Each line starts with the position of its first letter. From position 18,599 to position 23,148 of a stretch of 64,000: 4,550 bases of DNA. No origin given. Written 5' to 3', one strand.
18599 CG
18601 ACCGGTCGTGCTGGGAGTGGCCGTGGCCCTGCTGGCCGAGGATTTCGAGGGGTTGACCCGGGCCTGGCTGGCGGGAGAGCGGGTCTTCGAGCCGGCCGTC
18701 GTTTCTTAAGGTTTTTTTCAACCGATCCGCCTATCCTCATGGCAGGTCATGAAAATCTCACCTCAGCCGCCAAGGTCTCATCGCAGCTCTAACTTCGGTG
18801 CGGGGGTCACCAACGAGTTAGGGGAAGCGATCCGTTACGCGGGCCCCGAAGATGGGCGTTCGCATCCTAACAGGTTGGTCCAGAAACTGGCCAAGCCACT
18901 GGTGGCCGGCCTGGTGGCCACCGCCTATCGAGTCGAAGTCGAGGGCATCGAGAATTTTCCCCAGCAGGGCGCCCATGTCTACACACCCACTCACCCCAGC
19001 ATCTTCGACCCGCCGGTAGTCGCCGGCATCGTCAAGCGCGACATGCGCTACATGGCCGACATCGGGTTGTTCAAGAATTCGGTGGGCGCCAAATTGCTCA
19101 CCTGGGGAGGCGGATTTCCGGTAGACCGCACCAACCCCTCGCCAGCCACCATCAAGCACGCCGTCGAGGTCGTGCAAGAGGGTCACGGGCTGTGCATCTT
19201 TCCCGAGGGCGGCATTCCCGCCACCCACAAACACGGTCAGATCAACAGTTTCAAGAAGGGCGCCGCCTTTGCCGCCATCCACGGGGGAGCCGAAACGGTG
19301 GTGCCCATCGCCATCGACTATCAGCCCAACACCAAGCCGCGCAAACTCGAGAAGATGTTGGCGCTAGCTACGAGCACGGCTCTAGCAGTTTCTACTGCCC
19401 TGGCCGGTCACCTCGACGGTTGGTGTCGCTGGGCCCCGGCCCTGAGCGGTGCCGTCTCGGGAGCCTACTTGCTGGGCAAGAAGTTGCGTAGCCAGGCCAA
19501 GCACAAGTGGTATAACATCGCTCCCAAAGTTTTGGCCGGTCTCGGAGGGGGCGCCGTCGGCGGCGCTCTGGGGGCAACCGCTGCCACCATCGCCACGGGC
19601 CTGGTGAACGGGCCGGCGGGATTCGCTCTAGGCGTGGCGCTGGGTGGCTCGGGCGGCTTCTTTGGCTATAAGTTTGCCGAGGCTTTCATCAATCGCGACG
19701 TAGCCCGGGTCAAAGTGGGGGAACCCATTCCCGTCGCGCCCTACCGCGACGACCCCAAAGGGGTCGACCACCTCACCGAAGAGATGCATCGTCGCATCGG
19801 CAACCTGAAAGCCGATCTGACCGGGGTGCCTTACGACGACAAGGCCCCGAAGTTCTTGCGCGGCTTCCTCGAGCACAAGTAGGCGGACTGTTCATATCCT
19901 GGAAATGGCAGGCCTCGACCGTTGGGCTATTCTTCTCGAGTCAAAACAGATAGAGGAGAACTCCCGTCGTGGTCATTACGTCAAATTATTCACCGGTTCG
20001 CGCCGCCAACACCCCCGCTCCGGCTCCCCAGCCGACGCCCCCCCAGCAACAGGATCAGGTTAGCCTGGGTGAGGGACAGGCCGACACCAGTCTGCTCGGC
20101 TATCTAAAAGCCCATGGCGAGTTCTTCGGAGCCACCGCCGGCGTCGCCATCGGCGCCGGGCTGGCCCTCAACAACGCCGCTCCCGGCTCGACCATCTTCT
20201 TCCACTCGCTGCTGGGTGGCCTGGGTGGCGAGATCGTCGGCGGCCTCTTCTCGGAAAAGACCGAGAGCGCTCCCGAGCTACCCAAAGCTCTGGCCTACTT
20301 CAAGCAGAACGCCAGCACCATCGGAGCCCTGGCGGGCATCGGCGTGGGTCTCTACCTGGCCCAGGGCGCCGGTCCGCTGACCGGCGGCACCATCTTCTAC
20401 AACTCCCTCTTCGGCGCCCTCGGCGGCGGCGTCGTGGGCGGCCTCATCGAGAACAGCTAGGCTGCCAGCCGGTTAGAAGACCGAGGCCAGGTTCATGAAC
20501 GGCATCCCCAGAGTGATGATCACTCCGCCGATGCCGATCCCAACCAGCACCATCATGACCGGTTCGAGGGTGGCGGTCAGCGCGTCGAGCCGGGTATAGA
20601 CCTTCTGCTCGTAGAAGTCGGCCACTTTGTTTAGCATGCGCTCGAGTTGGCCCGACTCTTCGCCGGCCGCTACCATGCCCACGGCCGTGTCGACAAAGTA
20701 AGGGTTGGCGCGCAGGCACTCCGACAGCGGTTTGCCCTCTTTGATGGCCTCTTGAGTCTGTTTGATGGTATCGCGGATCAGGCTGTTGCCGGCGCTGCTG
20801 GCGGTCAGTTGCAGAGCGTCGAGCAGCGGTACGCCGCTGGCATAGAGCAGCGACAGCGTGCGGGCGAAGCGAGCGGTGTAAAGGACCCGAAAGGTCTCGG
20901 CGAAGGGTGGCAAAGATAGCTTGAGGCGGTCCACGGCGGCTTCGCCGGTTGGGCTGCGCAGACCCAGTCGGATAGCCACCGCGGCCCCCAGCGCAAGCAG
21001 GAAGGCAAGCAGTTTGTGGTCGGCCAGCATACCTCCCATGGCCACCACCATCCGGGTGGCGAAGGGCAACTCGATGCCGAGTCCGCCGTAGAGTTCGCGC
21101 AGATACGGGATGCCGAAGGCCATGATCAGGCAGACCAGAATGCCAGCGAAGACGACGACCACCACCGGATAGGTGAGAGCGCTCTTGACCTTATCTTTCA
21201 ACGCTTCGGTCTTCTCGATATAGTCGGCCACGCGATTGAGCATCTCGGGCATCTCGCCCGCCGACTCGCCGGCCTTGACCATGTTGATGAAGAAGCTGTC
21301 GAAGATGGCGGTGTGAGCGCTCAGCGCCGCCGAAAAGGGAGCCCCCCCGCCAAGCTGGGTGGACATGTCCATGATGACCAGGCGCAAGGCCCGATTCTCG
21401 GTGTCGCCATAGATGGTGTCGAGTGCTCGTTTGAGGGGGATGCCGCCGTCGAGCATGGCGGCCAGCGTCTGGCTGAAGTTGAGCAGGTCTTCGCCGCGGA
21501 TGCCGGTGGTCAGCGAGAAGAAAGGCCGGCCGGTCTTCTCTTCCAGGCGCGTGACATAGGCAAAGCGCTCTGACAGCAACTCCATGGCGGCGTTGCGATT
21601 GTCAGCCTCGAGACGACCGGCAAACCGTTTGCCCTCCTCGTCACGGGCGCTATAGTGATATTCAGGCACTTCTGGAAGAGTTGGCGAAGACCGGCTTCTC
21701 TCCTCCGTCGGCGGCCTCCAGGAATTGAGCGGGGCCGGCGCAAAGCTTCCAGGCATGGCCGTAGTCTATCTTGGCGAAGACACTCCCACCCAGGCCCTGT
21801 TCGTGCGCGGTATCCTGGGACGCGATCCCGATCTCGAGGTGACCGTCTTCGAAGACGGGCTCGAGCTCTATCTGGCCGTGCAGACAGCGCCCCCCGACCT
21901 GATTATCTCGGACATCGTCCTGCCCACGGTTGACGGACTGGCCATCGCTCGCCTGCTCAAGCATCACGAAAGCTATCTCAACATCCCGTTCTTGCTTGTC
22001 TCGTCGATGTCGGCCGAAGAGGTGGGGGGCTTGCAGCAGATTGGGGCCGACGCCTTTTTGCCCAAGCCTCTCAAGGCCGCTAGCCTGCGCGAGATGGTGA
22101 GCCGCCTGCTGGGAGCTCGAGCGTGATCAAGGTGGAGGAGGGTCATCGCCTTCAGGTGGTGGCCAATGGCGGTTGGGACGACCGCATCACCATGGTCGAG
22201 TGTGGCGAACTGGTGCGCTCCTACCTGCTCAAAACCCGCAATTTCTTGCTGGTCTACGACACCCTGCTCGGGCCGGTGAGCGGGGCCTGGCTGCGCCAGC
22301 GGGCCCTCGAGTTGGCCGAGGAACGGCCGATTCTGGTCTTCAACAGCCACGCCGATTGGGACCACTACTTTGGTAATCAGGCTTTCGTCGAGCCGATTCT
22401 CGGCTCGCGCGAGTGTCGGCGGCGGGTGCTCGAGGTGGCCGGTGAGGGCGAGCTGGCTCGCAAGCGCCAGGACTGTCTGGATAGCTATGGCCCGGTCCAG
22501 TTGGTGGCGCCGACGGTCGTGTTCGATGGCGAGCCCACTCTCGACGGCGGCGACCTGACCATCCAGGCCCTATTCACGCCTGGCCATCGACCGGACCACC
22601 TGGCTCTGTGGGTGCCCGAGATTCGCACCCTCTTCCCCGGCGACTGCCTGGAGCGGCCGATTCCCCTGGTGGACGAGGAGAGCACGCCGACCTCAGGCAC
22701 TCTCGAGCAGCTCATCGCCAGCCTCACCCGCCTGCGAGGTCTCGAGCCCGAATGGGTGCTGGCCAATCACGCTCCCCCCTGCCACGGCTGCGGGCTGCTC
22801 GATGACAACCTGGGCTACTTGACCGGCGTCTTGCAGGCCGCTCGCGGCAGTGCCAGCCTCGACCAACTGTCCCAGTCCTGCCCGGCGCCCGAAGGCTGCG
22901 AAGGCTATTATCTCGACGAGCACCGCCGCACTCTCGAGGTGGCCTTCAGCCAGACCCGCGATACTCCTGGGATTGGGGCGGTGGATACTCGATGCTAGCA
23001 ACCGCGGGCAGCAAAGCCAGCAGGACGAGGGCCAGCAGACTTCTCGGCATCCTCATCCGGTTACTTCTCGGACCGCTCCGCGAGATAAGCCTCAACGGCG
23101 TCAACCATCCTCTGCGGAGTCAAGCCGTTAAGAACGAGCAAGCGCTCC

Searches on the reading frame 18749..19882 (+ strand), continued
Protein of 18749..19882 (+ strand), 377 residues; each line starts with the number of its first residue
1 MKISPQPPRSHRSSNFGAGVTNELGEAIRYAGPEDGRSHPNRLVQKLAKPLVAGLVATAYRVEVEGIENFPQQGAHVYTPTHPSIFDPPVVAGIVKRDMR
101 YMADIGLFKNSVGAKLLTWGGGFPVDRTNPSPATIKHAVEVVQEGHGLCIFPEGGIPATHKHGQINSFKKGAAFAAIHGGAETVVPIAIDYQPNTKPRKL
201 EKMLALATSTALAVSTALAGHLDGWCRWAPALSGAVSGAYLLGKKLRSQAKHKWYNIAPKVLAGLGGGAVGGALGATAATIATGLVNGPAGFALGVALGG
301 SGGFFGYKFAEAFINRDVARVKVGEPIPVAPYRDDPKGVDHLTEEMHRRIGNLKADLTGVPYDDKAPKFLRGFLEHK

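Call 76: predict_structure(alignment_id=A1)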
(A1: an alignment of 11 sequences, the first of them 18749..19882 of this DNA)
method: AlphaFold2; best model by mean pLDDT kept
length: 377 residues; sequences in the alignment: 11
mean_pLDDT: 80.5   pTM: 0.77
mean pLDDT of the five models: 80.5, 76.4, 75.7, 74.4, 71.6
residues with pLDDT >= 90: 114; 70-90: 199; 50-70: 34; < 50: 30
segments of 3 or more residues with pLDDT < 50: 1-18, 155-159, 373-377
pLDDT, mean of each block of 10 residues (from residue 1): 33 41 58 80 82 83 92 89 75 85 80 82 78 85 92 55 75 93 94 86 92 83 71 89 90 73 87 90 76 82 89 89 96 95 94 90 85 39
secondary structure, 60 per line:
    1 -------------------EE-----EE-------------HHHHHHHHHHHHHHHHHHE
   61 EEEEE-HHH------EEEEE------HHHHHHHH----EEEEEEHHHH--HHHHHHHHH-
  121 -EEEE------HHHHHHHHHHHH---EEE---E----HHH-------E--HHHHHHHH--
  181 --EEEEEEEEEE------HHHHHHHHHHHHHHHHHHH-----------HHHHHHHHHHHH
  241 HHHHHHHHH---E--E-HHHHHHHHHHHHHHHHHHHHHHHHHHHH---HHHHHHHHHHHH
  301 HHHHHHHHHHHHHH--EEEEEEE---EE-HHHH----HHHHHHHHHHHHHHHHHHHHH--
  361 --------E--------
elements in order: H42-59 E60-65 E76-80 H87-94 E99-104 H105-108 H111-119 E122-125 H132-143 E147-149 H171-178 E183-192 H199-217 H229-249 H258-285 H289-314 E317-323 H330-333 H338-358

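Call 80: fold_search(model_id=the predicted structure, library=pdb)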
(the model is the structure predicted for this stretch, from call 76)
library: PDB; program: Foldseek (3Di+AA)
matches with E <= 10: 248; with E <= 0.001: 2
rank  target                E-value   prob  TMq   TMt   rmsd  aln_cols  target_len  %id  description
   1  5kym_A                1.9e-06  1.00  0.32  0.48   3.3       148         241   26  Crystal Structure of the 1-acyl-sn-glycerophosphate (LPA) acyltransferase, PlsC, from Thermotoga maritima (released 2017-07-26)
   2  5kym_B                3.5e-06  1.00  0.30  0.46   3.5       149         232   26  Crystal Structure of the 1-acyl-sn-glycerophosphate (LPA) acyltransferase, PlsC, from Thermotoga maritima (released 2017-07-26)
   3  5knk                  4.6e-03  1.00  0.27  0.30   8.0       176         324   11  Lipid A secondary acyltransferase LpxM from Acinetobacter baumannii with catalytic residue substitution (E127A) (released 2016-09-28)
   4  1iuq                  1.3e-02  1.00  0.33  0.34   3.9       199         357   14  The 1.55 A Crystal Structure of Glycerol-3-Phosphate Acyltransferase (released 2003-10-07)
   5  5f2z_A                1.7e-02  0.98  0.25  0.35   8.5       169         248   14  Crystal structure of membrane associated PatA from Mycobacterium smegmatis in complex with palmitate - P21 space group (released 2016-03-09)
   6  5f2z_B                1.9e-02  0.98  0.25  0.35   8.5       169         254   14  Crystal structure of membrane associated PatA from Mycobacterium smegmatis in complex with palmitate - P21 space group (released 2016-03-09)
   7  7ojt_A                2.4e-02  0.96  0.21  0.31  10.3       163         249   12  Crystal structure of unliganded PatA, a membrane associated acyltransferase from Mycobacterium smegmatis (released 2021-10-27)
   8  5oce_B                2.6e-02  0.98  0.25  0.36   8.4       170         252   14  THE MOLECULAR MECHANISM OF SUBSTRATE RECOGNITION AND CATALYSIS OF THE MEMBRANE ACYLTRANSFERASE PatA -- Complex of PatA (released 2017-12-27)
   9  5f2z_C                3.4e-02  0.92  0.22  0.31  10.0       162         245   14  Crystal structure of membrane associated PatA from Mycobacterium smegmatis in complex with palmitate - P21 space group (released 2016-03-09)
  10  1k30                  4.0e-02  0.95  0.25  0.26  11.8       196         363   13  Crystal Structure Analysis of Squash (Cucurbita moschata) glycerol-3-phosphate (1)-acyltransferase (released 2001-10-31)
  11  5f2t_A                6.2e-02  0.90  0.25  0.34   8.7       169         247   14  Crystal structure of membrane associated PatA from Mycobacterium smegmatis in complex with palmitate - C 2 space group (released 2016-03-09)
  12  3bus_B                1.4e-01  0.12  0.12  0.17  15.5       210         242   11  Crystal Structure of RebM (released 2008-03-25)
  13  6geb_C                1.9e-01  0.28  0.19  0.19  10.0       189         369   13  X-ray structure of the Legionella pneumophila ATPase DotB (released 2018-05-30)
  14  3bus_A                2.3e-01  0.11  0.13  0.18  15.6       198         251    8  Crystal Structure of RebM (released 2008-03-25)
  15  5tsh_E                2.5e-01  0.18  0.17  0.16  11.1       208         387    6  PilB from Geobacter metallireducens bound to AMP-PNP (released 2017-05-17)
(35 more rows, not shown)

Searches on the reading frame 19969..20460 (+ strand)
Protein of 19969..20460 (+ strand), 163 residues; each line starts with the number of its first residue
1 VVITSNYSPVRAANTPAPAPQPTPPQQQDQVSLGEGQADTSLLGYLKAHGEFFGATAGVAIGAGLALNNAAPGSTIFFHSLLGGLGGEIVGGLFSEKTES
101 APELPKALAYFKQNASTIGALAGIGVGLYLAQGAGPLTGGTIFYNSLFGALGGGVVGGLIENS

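Call 3: search_protein_families(library=pfam, proteins=[window:19969-20460:+], max_evalue=0.01)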
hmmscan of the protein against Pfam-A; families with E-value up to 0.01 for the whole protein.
window:19969-20460:+ (163 aa): 0 families

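Call 9: search_protein_families(library=ncbifam, proteins=[window:19969-20460:+], max_evalue=0.01)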
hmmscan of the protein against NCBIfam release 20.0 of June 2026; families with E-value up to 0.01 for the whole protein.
window:19969-20460:+ (163 aa): 0 families

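Call 45: search_protein_families(library=pfam, proteins=[window:19969-20460:+], max_evalue=10)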
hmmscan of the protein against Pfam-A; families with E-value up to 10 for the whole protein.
window:19969-20460:+ (163 aa): 0 families

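Call 93: search_protein_representatives(protein=window:19969-20460:+)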
Query: 163 residues. Proteins with E-value up to 0.001 (for the whole library): 8; up to 1e-10: 7; up to 1e-30: 2. The best 8 are listed.
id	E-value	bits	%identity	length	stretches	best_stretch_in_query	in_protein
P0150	1.0e-93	327.8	95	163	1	1-163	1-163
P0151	1.1e-40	155.4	54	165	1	1-160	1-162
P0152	1.2e-26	109.7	44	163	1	6-162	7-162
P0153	8.2e-23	97.3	42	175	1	7-162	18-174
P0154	1.3e-21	93.4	44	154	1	5-160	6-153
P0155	1.0e-15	74.2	42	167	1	28-160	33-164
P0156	2.4e-11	60.0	37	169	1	15-163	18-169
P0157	2.4e-07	47.0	32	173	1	20-163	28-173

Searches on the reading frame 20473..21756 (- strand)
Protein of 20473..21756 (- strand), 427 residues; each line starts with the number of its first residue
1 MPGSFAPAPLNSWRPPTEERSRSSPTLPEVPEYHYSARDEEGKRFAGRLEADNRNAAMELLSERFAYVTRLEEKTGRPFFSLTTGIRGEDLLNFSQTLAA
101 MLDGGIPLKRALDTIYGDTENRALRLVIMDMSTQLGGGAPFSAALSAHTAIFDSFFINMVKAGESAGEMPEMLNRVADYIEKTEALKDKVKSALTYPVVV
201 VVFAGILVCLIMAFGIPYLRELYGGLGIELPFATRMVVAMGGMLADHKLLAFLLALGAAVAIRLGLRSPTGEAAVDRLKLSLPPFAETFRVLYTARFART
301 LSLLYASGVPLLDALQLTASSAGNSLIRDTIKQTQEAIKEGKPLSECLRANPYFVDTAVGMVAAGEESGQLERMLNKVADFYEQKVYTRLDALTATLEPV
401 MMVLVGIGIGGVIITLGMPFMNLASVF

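Call 3: search_protein_families(library=pfam, proteins=[window:20473-21756:-], max_evalue=0.01)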
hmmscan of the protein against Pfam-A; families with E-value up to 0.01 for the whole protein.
window:20473-21756:- (427 aa): 1 family
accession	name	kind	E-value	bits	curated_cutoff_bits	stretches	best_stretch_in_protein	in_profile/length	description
PF00482.28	T2SSF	-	1.3e-62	209.7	25.2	2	297-419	1-125/125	Type II secretion system (T2SS), protein F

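Call 9: search_protein_families(library=ncbifam, proteins=[window:20473-21756:-], max_evalue=0.01)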
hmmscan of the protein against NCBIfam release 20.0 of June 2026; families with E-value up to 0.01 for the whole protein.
window:20473-21756:- (427 aa): 7 families
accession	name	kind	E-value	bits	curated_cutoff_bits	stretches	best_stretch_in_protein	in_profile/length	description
TIGR02120.1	GspF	equivalog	2.9e-92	310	424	1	33-425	1-399/401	type II secretion system inner membrane protein GspF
NF052607.1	T4PiliAsmPilCThrm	equivalog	1.9e-87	294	700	1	31-421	2-398/406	type IV pilus assembly protein PilC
NF052606.1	T4PiliAsmPilCMyx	equivalog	2.7e-85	286.7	700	1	20-425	9-416/419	type IV pilus assembly protein PilC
NF047826.1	T3SSXpsF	equivalog_domain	7.5e-69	232.5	650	1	31-425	2-402/405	type II secretion system protein XpsF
NF007861.0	PRK10573.1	equivalog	4e-67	227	401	1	33-426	7-397/401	protein transport protein HofC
NF041012.2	T4P_ComGB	equivalog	7.4e-38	130.7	240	1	93-412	5-319/332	competence type IV pilus assembly protein ComGB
NF045751.1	MPN385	equivalog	0.0024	18.6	120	0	351-413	27-85/105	MPN385 family protein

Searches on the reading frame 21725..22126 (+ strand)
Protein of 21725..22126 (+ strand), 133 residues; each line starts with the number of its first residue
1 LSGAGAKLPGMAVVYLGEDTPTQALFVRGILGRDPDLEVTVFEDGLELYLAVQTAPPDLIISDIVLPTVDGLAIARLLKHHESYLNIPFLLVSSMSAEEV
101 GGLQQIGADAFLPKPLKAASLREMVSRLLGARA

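Call 9: search_protein_families(library=ncbifam, proteins=[window:21725-22126:+], max_evalue=0.01)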
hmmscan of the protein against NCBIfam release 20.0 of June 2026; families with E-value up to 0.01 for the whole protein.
window:21725-22126:+ (133 aa): 75 families (the best 25 are shown)
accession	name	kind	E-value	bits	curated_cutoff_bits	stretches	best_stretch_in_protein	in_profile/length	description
NF045944.1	ResRegRpaBCyano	equivalog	5.3e-11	42.3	330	1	38-128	23-111/229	response regulator transcription factor RpaB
NF007135.0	PRK09581.1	equivalog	1.3e-10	40.8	474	1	39-125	29-116/457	PleD family two-component system response regulator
TIGR02154.1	PhoB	equivalog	1.4e-10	40.9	296.2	1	36-128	26-116/226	phosphate regulon transcriptional regulator PhoB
NF040689.1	MtrAB_MtrA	equivalog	2.1e-10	40.3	300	1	30-122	16-106/219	MtrAB system response regulator MtrA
NF007982.1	PRK10710.1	equivalog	1.1e-09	38.2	380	1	18-128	14-118/235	envelope stress response regulator BaeR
NF051850.1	RespRegRprY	equivalog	1.2e-09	38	370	1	14-123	7-114/234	response regulator transcription factor RprY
NF007346.1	PRK09836.1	equivalog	1.6e-09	37.9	420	1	38-129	26-116/227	copper/silver response regulator transcription factor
NF008176.1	PRK10923.1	equivalog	3e-09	36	620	1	35-127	26-117/469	nitrogen regulation protein NR(I)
TIGR01818.1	ntrC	equivalog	3.4e-09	36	558.6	1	34-129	20-114/463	nitrogen regulation protein NR(I)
TIGR02875.1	spore_0_A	equivalog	4.8e-09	35.8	200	1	29-128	20-121/262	sporulation transcription factor Spo0A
NF007901.0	PRK10610.1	equivalog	5.9e-09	36.1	189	1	25-128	19-123/129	chemotaxis response regulator CheY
NF007005.1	PRK09468.1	equivalog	8.2e-09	35.2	331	1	36-123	27-113/237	osmolarity response regulator transcription factor OmpR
NF012023.0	PRK15479.1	equivalog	1.6e-08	34.4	337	1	16-125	5-112/224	transcriptional regulator TctD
NF041733.1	resp_reg_CseB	equivalog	1.6e-08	34.2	350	1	37-125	25-111/228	two-component system response regulator CseB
NF008296.0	PRK11083.1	equivalog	3.1e-08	33.3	273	1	36-128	27-114/228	two-component system response regulator CreB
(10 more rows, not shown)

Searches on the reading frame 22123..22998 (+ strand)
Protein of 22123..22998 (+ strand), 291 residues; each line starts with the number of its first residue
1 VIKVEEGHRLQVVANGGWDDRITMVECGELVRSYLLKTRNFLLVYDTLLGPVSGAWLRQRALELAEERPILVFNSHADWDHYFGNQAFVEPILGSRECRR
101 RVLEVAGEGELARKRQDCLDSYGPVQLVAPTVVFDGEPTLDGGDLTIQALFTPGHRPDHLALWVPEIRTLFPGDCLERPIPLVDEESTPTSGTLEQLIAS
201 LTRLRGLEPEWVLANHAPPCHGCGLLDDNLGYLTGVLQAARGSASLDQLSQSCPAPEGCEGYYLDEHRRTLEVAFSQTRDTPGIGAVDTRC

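Call 5: search_protein_families(library=pfam, proteins=[window:22123-22998:+], max_evalue=0.001)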
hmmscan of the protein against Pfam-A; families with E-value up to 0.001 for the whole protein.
window:22123-22998:+ (291 aa): 1 family
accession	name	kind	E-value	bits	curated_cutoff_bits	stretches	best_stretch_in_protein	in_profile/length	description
PF00753.33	Lactamase_B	-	1e-16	61.9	22.7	1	31-216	6-196/196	Metallo-beta-lactamase superfamily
